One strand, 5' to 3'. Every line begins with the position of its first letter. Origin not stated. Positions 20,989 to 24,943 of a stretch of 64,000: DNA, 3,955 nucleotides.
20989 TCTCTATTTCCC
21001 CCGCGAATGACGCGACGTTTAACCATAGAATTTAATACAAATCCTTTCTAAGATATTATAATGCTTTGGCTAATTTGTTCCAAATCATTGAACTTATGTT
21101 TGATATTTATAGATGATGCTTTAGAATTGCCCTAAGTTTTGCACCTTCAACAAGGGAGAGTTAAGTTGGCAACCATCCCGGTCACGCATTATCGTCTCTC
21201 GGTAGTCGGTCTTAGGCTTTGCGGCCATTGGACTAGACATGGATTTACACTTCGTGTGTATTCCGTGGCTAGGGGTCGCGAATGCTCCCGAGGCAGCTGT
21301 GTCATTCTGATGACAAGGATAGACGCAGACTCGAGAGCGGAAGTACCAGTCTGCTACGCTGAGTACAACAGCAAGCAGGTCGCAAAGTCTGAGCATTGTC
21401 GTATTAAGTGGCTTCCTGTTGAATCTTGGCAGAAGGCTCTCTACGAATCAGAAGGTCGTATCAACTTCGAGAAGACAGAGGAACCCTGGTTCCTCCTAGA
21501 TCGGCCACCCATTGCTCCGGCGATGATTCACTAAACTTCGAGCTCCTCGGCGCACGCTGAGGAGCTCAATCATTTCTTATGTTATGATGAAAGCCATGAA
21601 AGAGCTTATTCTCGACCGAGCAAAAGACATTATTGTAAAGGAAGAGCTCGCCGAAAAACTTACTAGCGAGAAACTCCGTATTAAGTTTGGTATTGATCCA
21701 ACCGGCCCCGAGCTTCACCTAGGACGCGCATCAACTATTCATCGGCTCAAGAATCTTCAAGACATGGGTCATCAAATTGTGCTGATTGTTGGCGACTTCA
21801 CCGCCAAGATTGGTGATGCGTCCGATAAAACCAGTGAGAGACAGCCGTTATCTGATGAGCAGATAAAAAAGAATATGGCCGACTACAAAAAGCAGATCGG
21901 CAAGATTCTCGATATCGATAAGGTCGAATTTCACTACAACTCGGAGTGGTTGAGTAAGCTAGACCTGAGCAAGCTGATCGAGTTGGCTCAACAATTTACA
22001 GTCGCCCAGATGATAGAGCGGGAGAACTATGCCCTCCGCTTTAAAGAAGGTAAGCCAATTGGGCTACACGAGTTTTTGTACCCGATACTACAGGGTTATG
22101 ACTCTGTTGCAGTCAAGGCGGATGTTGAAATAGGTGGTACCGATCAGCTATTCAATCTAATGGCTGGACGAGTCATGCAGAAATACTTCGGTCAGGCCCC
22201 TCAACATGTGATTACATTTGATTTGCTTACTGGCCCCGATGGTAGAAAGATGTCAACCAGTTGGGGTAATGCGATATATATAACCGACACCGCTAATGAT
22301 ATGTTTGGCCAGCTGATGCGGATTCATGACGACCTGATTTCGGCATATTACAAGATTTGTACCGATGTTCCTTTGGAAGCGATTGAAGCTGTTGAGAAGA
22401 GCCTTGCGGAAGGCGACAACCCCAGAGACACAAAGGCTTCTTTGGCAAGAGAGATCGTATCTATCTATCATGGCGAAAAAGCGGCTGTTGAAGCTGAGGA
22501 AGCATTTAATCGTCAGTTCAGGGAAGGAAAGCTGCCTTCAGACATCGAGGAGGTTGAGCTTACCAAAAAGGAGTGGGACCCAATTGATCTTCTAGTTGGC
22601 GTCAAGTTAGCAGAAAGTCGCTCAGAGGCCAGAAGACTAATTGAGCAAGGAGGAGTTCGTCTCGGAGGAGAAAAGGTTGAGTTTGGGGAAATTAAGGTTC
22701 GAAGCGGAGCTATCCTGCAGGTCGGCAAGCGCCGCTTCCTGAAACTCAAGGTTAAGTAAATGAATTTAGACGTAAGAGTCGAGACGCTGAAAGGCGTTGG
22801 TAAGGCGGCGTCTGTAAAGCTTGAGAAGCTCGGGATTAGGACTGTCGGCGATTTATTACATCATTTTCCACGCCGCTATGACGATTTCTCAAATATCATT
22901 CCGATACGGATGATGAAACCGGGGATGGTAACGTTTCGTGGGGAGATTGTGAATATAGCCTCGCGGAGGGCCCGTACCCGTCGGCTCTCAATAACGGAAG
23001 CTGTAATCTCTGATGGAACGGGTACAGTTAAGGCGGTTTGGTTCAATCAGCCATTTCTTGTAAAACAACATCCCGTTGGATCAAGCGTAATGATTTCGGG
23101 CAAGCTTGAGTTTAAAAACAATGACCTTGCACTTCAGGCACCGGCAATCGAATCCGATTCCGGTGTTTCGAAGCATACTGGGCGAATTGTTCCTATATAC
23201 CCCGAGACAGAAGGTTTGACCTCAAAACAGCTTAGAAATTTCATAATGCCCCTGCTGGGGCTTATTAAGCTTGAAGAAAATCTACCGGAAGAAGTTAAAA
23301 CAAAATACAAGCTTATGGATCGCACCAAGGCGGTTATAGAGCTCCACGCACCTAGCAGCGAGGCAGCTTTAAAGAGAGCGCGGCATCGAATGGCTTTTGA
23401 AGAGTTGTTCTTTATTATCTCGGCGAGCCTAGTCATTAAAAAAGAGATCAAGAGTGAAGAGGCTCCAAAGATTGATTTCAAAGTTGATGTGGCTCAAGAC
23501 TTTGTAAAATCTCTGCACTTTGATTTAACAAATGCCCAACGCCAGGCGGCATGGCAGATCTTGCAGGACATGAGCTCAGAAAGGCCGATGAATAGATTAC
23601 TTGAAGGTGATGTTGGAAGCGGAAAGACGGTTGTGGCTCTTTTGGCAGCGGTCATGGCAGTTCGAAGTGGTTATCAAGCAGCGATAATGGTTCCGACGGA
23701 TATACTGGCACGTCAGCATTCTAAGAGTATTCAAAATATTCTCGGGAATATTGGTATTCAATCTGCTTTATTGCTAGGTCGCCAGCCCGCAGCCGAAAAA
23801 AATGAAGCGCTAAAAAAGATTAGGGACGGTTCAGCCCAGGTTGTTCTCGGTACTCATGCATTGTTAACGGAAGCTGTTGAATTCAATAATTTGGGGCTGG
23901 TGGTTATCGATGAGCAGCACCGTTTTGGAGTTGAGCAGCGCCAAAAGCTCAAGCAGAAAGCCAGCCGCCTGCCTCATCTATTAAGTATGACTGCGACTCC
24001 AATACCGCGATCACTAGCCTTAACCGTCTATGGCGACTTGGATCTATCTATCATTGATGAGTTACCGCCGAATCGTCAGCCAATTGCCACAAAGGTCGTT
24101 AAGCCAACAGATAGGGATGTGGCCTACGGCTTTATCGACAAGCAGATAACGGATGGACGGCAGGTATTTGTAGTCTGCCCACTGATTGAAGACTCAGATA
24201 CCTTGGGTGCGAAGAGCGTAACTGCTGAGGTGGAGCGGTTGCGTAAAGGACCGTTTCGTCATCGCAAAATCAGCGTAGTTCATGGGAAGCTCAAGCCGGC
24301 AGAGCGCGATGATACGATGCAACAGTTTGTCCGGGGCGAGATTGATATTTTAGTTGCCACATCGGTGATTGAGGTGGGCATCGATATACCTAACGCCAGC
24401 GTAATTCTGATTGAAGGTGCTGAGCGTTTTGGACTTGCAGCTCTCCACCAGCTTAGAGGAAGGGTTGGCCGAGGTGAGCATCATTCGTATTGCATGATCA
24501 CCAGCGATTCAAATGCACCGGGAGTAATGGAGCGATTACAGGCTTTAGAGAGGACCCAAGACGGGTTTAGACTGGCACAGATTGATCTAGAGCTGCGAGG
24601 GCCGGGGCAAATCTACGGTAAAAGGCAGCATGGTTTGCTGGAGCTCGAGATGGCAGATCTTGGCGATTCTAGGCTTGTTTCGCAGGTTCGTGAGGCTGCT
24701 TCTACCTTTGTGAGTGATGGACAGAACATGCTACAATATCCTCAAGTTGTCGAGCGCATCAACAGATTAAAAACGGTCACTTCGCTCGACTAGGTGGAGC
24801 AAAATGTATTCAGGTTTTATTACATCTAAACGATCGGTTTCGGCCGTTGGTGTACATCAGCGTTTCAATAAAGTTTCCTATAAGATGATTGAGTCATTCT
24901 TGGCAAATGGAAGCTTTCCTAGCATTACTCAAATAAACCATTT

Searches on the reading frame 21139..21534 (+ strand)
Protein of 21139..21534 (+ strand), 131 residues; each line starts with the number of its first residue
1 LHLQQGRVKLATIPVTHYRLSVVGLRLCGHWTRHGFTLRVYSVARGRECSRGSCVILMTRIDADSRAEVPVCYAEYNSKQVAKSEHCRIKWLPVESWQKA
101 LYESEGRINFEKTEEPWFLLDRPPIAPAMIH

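Call 11: search_protein_families(library=pfam, proteins=[window:21139-21534:+], max_evalue=0.1)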
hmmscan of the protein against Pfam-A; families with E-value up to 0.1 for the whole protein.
window:21139-21534:+ (131 aa): 0 families

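Call 20: find_homologous_proteins(query=window:21166-21534:+, max_evalue=0.01)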
Query window:21166-21534:+ (122 aa): 2 proteins with E <= 0.01 among 4 candidates.
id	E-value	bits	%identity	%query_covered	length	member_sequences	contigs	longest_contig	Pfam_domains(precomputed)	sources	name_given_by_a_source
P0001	3.7e-56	206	99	75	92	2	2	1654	-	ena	-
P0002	3.0e-51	190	73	100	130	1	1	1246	-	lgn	-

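Call 21: search_protein_families(library=ncbifam, proteins=[window:21166-21534:+], max_evalue=1)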
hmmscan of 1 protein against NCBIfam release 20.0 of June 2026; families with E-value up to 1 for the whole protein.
window:21166-21534:+ (122 aa): 0 families

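Call 22: search_protein_families(library=phrogs, proteins=[window:21166-21534:+], max_evalue=1)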
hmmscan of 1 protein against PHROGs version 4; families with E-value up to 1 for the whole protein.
window:21166-21534:+ (122 aa): 0 families

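Call 24: find_encoding_contigs(protein=P0002, flank=3000)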
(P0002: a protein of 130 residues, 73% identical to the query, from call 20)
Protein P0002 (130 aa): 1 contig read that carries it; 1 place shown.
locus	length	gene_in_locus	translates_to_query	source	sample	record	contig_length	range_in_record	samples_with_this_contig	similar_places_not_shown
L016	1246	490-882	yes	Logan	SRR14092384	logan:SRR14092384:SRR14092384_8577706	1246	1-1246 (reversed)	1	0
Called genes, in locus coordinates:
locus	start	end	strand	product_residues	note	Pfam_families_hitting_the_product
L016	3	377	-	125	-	?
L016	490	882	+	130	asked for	-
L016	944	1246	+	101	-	?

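Call 25: find_encoding_contigs(protein=P0001, flank=3000)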
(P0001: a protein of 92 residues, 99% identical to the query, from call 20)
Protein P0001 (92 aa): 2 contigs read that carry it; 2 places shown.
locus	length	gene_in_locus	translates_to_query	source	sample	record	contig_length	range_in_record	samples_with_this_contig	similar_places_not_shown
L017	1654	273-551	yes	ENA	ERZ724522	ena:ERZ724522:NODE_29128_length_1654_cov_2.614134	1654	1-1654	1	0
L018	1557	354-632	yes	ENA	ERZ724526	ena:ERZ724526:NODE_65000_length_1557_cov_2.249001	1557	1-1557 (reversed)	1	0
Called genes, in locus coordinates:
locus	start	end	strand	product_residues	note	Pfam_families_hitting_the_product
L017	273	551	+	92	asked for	-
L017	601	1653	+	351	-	?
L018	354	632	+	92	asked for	-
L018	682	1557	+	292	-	?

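Call 43: search_protein_representatives(alignment_id=A3)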
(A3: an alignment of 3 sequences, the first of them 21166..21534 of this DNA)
Query: 3 sequences, 122 profile positions. Proteins with E-value up to 0.001 (for the whole library): 2; up to 1e-10: 1; up to 1e-30: 1. The best 2 are listed.
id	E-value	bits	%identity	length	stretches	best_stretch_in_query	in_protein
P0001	1.8e-58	211.7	-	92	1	31-122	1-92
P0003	5.5e-05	39.1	-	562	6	13-37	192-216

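Call 46: predict_structure(alignment_id=A3)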
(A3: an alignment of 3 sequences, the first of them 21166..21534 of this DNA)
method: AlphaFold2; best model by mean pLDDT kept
length: 122 residues; sequences in the alignment: 3
mean_pLDDT: 40.0   pTM: 0.36
mean pLDDT of the five models: 40.0, 36.4, 33.9, 32.7, 28.9
residues with pLDDT >= 90: 0; 70-90: 0; 50-70: 18; < 50: 104
segments of 3 or more residues with pLDDT < 50: 1-10, 24-28, 35-45, 49-122
pLDDT, mean of each block of 10 residues (from residue 1): 31 52 48 47 45 39 42 32 39 44 38 26 23
secondary structure, 60 per line:
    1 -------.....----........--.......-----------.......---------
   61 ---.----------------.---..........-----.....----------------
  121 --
elements in order: E8-12 E17-24 E27-33 E45-51 H85-94 E100-104

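Call 47: find_related_loci(query=A3, collection=metagenome_contigs, flank=2500)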
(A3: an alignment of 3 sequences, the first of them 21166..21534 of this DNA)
Query A3 (122 aa) in metagenome_contigs; peptide patterns used: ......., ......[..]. (x = any residue, [..] = any of these).
63 stretches matched a pattern, but none encodes a relative of the query by tblastn (E <= 1e-3).

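Call 48: find_related_loci(query=A3, collection=viral_contigs, flank=2500)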
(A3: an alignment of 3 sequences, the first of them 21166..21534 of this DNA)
Query A3 (122 aa) in viral_contigs; peptide patterns used: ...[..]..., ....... (x = any residue, [..] = any of these).
31 stretches matched a pattern, but none encodes a relative of the query by tblastn (E <= 1e-3).

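Call 59: search_solved_structures(query=A3, max_evalue=1)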
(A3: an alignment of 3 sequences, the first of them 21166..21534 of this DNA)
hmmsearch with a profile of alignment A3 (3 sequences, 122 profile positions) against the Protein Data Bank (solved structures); distinct sequences matched with E-value up to 1: 0.

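Call 60: search_protein_families(library=padloc, proteins=[window:21166-21534:+, P0002], max_evalue=1)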
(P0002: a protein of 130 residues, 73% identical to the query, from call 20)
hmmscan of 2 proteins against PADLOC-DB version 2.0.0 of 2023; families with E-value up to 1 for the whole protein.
window:21166-21534:+ (122 aa): 0 families

P0002 (130 aa): 0 families

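Call 70: predict_structure(alignment_id=A5)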
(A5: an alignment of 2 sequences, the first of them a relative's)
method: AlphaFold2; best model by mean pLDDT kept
length: 92 residues; sequences in the alignment: 2
mean_pLDDT: 43.0   pTM: 0.32
mean pLDDT of the five models: 43.0, 41.2, 40.9, 40.0, 33.4
residues with pLDDT >= 90: 0; 70-90: 0; 50-70: 27; < 50: 65
segments of 3 or more residues with pLDDT < 50: 1-21, 35-49, 65-92
pLDDT, mean of each block of 10 residues (from residue 1): 30 40 53 45 42 58 47 41 34 26
secondary structure, 60 per line:
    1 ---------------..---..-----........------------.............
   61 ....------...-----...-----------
elements in order: E28-35 E48-54 H55-64 E79-81

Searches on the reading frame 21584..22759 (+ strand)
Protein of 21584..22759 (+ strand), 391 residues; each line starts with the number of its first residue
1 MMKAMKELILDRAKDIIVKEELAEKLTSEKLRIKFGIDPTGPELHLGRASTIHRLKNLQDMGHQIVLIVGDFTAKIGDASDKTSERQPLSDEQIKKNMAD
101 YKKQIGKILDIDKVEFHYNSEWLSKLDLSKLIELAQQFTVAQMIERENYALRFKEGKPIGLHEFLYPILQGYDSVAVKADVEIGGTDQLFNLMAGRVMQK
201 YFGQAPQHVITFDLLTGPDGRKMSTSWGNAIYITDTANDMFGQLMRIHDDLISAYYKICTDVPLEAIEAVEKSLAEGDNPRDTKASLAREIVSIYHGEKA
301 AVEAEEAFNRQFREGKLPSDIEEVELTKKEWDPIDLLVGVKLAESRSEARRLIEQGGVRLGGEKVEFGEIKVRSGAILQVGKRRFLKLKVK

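Call 11: search_protein_families(library=pfam, proteins=[window:21584-22759:+], max_evalue=0.1)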
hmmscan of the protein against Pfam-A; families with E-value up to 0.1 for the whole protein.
window:21584-22759:+ (391 aa): 5 families
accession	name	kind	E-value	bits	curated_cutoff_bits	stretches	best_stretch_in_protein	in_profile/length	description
PF00579.31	tRNA-synt_1b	-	9.7e-73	245.5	21.1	1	29-312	4-291/292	tRNA synthetases class I (W and Y)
PF01479.30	S4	-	1.1e-07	31.8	22.8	1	340-375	10-45/48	S4 domain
PF22421.1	SYY_C-terminal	-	2.7e-07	30.8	27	1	319-372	7-60/83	Tyrosine--tRNA ligase SYY-like C-terminal domain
PF00133.28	tRNA-synt_1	-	0.004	16.4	22.7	1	177-246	327-399/414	tRNA synthetases class I (I, L, M and V)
PF16714.10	TyrRSs_C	-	0.063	13.5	30.6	0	337-364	27-54/120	Tyrosyl-tRNA synthetase C-terminal domain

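Call 12: find_related_loci(query=window:21584-22759:+, collection=genome_contigs, flank=4000)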
Query window:21584-22759:+ (391 aa) in genome_contigs; peptide patterns used: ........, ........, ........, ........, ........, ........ (x = any residue, [..] = any of these).
54 stretches matched a pattern; 15 encode a relative of the query (tblastn E <= 1e-3); 15 distinct loci.
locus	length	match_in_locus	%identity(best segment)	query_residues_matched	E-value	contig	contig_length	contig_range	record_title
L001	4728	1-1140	92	12-391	0e+0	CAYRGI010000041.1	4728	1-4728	MAG TPA_asm: uncultured Candidatus Saccharimonadales bacterium isolate SRP278252_co2_156 genome assembly, contig: NODE_3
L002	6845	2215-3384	70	1-390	0e+0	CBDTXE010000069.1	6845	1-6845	MAG TPA_asm: uncultured bacterium isolate ERR2431955_concoct_30 genome assembly, contig: ERZ23878311.9200, whole genome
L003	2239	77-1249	68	1-391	0e+0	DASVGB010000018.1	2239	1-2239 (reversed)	MAG TPA_asm: Candidatus Saccharimonadia bacterium isolate SMAG_U2104 k141_1259225, whole genome shotgun sequence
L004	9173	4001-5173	73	1-391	0e+0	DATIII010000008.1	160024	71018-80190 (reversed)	MAG TPA_asm: Candidatus Saccharimonadales bacterium isolate SMAG_U15661 k141_744702, whole genome shotgun sequence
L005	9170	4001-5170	70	1-390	0e+0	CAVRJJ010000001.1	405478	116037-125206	MAG: uncultured bacterium isolate MFD01275.bin.1.95 genome assembly, contig: contig_13635, whole genome shotgun sequence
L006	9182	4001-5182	65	1-390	7e-163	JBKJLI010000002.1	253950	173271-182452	MAG: Candidatus Saccharimonadia bacterium isolate ant_bin.277 S1Ck117_1253219_flag_0_multi_19.9985_len_253950, whole gen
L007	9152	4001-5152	53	9-388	3e-135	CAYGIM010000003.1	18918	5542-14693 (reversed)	MAG TPA_asm: uncultured Candidatus Peribacteria bacterium isolate ERP113451_co1_65 genome assembly, contig: NODE_3376_le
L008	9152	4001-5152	51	5-390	3e-134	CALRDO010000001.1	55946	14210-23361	MAG: Patescibacteria group bacterium UBA4664 isolate TH-Jun18-49 genome assembly, contig: TH-Jun18-C949, whole genome sh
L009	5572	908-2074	52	3-388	3e-133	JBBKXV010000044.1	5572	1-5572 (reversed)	MAG: Candidatus Gracilibacteria bacterium isolate mbin.202_sub k119_656513, whole genome shotgun sequence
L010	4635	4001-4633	94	1-211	3e-132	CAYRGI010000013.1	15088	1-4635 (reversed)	MAG TPA_asm: uncultured Candidatus Saccharimonadales bacterium isolate SRP278252_co2_156 genome assembly, contig: NODE_8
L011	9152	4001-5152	51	5-390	2e-131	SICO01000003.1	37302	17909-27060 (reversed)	MAG: Candidatus Saccharibacteria bacterium isolate Baikal-deep-G207 BACOMB-C4765, whole genome shotgun sequence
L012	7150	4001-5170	48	5-388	6e-117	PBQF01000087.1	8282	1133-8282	MAG: Parcubacteria group bacterium isolate NP996 MHASMcontig_403013, whole genome shotgun sequence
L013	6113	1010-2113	46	26-388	3e-98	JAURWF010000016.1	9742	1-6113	MAG: bacterium isolate E10_concoct.bin.1_sub E10_k141_495683, whole genome shotgun sequence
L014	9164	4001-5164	43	7-388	2e-93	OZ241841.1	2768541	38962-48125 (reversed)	MAG: Candidatus Spongiisociaceae bacterium isolate 826e3823-372f-4ba5-9009-4010fb4b1b28 genome assembly, chromosome: 1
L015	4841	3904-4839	46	3-311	5e-86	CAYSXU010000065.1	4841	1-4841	MAG TPA_asm: uncultured Gammaproteobacteria bacterium isolate SRP062349_co5_332 genome assembly, contig: NODE_13536_leng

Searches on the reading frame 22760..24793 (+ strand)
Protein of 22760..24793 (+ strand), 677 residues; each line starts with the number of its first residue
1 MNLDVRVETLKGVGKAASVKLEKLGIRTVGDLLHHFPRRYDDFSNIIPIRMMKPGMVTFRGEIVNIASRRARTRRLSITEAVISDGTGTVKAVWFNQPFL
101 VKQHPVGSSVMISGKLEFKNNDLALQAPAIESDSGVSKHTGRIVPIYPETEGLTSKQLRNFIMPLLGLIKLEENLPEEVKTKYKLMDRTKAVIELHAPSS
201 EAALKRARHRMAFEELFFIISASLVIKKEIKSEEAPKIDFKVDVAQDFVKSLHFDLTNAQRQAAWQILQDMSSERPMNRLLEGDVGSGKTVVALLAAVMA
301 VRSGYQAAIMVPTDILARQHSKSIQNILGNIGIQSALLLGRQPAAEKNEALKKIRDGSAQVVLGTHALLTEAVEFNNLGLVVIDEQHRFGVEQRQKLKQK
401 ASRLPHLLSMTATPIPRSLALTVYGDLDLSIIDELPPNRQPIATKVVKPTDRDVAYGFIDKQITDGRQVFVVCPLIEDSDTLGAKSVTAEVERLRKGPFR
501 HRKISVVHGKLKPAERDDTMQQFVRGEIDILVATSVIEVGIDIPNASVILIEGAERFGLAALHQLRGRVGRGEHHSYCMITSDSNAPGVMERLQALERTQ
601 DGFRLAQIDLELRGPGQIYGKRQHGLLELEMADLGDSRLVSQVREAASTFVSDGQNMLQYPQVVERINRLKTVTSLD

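Call 11: search_protein_families(library=pfam, proteins=[window:22760-24793:+], max_evalue=0.1)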
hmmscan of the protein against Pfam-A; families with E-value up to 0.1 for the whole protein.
window:22760-24793:+ (677 aa): 14 families
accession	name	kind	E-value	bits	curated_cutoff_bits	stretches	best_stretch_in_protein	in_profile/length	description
PF17191.10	RecG_wedge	-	2.7e-27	95.8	23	1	10-163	5-156/162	RecG wedge domain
PF00270.35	DEAD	-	1.7e-26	93.4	26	1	258-418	2-163/167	DEAD/DEAH box helicase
PF00271.37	Helicase_C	-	1e-24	87.4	23.5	2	464-571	13-108/110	Helicase conserved C-terminal domain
PF04851.21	ResIII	-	5e-12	46.5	22.5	1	254-414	2-162/164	Type III restriction enzyme, res subunit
PF19833.4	RecG_dom3_C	-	1.7e-08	34.8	26.8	1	599-657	1-61/87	ATP-dependent DNA helicase RecG, domain 3, C-terminal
PF01336.31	tRNA_anti-codon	-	8e-08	32.6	27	1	57-131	1-73/75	OB-fold nucleic acid binding domain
PF07517.20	SecA_DEAD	-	0.00023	21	24.6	1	280-351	94-165/290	SecA DEAD-like domain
PF22590.2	Cas3-like_C_2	-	0.00028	21.6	27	1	500-572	28-104/106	CRISPR-associated nuclease/helicase Cas3, C-terminal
PF01695.23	IstB_IS21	-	0.012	15.5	24.1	1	207-316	23-132/238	IstB-like ATP binding protein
PF21999.2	IMS_HHH_1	-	0.015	16.2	27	1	10-32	3-25/53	DNA polymerase-iota, thumb domain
PF13604.12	AAA_30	-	0.017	15.3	27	1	257-402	3-113/191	AAA domain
PF18766.7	SWI2_SNF2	-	0.025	14.7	26.7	1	285-418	27-159/221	SWI2/SNF2 ATPase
PF09848.15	SLFN-g3_helicase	-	0.067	12.9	24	0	280-399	5-101/354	Schlafen group 3, DNA/RNA helicase domain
PF25199.1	nSTAND_NTPase5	-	0.076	13.3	34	0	267-320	28-86/145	Novel STAND NTPase 5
